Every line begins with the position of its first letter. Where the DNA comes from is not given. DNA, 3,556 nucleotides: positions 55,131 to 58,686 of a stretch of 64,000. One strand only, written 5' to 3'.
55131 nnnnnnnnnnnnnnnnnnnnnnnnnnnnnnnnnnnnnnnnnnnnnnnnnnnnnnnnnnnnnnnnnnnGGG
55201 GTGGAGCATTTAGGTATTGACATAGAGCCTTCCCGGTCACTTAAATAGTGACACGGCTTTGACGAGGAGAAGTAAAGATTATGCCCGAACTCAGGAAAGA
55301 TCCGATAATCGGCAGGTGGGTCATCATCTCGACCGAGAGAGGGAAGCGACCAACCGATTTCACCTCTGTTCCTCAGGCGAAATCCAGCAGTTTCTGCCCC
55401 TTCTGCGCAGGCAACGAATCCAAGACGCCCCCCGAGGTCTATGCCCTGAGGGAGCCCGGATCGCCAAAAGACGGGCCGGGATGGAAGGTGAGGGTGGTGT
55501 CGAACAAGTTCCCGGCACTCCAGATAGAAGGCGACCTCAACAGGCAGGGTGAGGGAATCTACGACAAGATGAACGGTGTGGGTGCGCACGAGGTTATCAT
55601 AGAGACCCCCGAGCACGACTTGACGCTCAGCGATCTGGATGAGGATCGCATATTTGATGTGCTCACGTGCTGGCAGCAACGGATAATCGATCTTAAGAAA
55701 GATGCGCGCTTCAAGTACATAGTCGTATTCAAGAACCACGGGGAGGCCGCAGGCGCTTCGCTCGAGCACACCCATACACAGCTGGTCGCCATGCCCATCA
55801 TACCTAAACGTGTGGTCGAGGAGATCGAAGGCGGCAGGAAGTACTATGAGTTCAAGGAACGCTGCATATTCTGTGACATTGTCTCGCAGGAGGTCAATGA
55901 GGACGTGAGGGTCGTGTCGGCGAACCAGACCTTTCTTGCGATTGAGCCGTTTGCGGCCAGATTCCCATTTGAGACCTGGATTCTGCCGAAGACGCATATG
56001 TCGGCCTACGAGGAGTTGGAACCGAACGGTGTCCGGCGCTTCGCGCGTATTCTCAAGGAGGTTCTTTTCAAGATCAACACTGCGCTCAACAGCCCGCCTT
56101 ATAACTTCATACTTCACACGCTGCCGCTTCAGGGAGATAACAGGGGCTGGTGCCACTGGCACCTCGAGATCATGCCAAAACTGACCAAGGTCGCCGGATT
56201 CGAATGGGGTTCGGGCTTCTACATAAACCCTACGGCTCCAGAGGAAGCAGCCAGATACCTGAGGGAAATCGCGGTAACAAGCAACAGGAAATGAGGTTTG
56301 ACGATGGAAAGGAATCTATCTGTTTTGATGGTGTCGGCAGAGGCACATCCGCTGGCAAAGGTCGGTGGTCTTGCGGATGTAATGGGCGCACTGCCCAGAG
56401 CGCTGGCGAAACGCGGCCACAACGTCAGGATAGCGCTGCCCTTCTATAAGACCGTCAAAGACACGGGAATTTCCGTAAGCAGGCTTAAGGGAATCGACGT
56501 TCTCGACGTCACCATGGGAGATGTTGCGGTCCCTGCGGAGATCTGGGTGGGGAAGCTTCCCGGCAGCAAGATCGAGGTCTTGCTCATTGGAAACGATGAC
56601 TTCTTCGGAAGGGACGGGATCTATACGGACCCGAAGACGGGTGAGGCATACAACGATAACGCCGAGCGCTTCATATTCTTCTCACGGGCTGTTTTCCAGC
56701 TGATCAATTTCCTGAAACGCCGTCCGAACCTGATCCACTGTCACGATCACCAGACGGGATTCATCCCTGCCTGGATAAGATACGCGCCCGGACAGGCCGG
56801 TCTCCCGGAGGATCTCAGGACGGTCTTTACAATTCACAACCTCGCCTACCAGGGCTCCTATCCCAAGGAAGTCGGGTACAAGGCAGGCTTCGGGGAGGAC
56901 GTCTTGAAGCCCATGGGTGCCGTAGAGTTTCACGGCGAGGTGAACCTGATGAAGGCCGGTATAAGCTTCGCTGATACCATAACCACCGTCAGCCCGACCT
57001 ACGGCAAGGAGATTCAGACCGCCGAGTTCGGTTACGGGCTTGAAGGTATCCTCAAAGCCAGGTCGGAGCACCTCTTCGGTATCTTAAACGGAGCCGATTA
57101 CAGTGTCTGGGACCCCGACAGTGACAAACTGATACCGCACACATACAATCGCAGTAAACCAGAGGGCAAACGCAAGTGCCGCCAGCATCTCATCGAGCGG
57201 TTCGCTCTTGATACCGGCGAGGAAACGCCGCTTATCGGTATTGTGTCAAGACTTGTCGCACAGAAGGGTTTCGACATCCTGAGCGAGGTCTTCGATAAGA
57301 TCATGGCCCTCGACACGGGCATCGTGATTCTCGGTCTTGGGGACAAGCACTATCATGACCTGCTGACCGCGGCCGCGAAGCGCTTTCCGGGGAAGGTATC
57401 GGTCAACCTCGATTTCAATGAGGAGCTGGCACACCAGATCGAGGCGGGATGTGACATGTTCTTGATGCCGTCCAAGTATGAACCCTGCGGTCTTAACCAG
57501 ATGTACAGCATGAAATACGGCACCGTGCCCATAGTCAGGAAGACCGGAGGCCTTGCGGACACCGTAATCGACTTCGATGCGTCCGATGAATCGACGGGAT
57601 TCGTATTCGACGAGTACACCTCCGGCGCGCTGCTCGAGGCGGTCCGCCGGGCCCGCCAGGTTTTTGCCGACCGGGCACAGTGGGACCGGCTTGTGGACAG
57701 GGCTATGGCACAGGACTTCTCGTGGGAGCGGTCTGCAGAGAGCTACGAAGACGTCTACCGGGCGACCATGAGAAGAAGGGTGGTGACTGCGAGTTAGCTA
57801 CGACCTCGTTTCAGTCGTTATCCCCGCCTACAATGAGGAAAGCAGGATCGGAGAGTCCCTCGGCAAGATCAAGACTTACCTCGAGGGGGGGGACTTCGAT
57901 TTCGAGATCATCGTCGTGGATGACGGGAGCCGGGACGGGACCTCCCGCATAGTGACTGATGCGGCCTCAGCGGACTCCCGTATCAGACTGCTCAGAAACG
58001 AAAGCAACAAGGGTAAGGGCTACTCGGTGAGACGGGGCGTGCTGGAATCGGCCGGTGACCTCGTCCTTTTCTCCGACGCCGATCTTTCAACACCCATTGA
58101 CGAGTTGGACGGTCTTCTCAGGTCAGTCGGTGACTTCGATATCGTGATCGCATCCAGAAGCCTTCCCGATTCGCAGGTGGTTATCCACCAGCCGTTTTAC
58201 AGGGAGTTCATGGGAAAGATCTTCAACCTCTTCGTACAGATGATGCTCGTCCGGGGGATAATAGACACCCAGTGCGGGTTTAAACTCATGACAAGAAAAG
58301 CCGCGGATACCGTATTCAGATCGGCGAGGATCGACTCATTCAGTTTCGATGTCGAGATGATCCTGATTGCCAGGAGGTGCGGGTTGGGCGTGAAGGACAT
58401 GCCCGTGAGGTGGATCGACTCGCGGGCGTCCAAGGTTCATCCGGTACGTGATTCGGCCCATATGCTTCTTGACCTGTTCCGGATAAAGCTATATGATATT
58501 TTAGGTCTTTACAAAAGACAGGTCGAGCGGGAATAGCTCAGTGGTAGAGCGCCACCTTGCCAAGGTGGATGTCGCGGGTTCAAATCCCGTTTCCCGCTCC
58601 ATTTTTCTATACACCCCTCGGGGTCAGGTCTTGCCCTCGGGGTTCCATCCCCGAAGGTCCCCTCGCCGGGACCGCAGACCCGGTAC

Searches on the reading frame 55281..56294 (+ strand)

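Call 42: search_protein_families(library=pfam, proteins=[window:55281-56294:+], max_evalue=0.0001)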
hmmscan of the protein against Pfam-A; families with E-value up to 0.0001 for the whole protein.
window:55281-56294:+ (337 aa): 5 families
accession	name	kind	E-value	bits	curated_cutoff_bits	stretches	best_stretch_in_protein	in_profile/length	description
PF01087.27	GalP_UDP_transf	-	2.9e-16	60.9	22.1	1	4-175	14-184/184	Galactose-1-phosphate uridyl transferase, N-terminal domain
PF16268.10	DUF4921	-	8.3e-13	48.5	28.5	1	140-322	217-388/425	Domain of unknown function (DUF4921)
PF02744.22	GalP_UDP_tr_C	-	1.7e-11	44.6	29.2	1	186-297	6-119/165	Galactose-1-phosphate uridyl transferase, C-terminal domain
PF16285.10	DUF4931_N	-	1.4e-09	38.5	24.1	1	103-171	53-121/124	Domain of unknown function (DUF4931) N-terminal domain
PF01230.28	HIT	-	4.6e-05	24.4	21.5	0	105-166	30-90/98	HIT domain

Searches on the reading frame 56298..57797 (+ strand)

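Call 42: search_protein_families(library=pfam, proteins=[window:56298-57797:+], max_evalue=0.0001)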
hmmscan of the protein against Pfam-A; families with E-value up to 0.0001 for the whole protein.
window:56298-57797:+ (499 aa): 5 families
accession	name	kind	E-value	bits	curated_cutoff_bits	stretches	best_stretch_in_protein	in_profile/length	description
PF08323.17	Glyco_transf_5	-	4.9e-77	259.3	22.7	1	9-253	2-238/239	Starch synthase catalytic domain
PF00534.26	Glycos_transf_1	-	5.5e-17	62.3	26.4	1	300-452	5-155/172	Glycosyl transferases group 1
PF13692.12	Glyco_trans_1_4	-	3.8e-10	40.6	27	1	311-451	2-138/142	Glycosyl transferases group 1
PF13439.12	Glyco_transf_4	-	1.8e-07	31.8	28.5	0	123-240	52-149/170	Glycosyltransferase Family 4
PF13579.12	Glyco_trans_4_4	-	1.5e-05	25.9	29.7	0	129-239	60-142/158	Glycosyl transferase 4-like domain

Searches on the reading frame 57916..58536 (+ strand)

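Call 42: search_protein_families(library=pfam, proteins=[window:57916-58536:+], max_evalue=0.0001)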
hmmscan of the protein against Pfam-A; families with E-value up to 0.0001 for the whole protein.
window:57916-58536:+ (206 aa): 1 family
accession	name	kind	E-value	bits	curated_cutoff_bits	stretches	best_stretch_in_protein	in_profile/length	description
PF00535.33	Glycos_transf_2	-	2.8e-16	60.3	23.3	1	1-134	33-168/168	Glycosyl transferase family 2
